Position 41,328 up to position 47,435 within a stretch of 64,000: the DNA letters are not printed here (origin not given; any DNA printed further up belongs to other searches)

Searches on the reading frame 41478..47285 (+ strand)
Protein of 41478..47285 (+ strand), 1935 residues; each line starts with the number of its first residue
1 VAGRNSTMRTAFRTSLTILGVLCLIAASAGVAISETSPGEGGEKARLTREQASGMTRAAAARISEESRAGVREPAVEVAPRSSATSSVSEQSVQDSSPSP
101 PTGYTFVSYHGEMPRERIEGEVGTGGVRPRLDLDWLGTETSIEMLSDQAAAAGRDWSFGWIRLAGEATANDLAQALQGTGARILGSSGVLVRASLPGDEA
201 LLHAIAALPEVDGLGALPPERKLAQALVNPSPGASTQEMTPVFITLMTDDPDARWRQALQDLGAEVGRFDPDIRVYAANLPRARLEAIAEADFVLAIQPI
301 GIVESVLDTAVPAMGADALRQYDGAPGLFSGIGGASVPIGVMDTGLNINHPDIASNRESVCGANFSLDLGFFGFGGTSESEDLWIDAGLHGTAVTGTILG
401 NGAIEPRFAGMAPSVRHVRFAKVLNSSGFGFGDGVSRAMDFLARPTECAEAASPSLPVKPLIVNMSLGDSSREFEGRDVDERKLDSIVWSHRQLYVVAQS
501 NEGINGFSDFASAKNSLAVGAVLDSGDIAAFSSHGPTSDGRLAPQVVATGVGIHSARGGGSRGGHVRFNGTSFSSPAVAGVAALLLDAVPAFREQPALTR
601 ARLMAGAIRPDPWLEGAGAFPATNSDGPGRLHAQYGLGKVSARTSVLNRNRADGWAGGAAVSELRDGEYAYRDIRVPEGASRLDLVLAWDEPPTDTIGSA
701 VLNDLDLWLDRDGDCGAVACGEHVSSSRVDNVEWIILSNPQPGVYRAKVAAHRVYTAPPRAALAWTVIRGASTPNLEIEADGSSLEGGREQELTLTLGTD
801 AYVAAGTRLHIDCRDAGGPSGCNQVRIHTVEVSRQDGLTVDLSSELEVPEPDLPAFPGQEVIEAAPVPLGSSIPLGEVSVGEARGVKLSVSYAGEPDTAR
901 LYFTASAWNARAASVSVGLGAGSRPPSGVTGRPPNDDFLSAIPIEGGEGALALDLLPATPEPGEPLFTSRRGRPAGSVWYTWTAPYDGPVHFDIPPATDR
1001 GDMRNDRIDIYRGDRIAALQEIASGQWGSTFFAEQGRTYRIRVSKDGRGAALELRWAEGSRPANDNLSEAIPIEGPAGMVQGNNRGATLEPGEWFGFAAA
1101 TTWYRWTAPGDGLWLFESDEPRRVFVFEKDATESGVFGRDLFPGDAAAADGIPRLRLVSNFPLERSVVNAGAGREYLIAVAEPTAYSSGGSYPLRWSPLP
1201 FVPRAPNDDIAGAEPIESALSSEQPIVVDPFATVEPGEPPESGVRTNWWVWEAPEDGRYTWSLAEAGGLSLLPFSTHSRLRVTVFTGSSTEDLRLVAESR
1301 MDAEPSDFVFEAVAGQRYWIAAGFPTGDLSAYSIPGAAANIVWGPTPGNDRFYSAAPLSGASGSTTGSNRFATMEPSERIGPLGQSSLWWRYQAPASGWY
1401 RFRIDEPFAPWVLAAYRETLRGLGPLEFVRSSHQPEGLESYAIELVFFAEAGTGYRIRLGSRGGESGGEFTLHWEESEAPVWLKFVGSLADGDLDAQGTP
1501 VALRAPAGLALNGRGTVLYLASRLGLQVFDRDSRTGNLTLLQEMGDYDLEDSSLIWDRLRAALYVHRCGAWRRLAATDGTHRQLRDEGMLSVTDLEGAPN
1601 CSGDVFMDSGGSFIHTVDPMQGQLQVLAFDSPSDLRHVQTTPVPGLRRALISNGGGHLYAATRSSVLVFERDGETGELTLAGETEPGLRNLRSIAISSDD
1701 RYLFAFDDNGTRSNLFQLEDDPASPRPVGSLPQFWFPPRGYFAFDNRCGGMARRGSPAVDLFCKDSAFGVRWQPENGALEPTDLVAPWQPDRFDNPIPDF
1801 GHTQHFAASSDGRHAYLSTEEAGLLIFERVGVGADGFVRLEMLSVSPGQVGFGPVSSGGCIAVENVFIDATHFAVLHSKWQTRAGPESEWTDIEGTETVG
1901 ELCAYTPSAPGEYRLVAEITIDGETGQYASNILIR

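Call 29: search_protein_families(library=pfam, proteins=[window:41478-47285:+], max_evalue=0.01)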
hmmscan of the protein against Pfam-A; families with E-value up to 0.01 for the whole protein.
window:41478-47285:+ (1935 aa): 2 families
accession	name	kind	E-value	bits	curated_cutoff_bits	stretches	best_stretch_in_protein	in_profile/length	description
PF00082.27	Peptidase_S8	-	7.5e-33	114.5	21.8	1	335-638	2-288/288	Subtilase family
PF10282.15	Lactonase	-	3.1e-06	27.1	21.7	1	1610-1719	201-321/344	Lactonase, 7-bladed beta-propeller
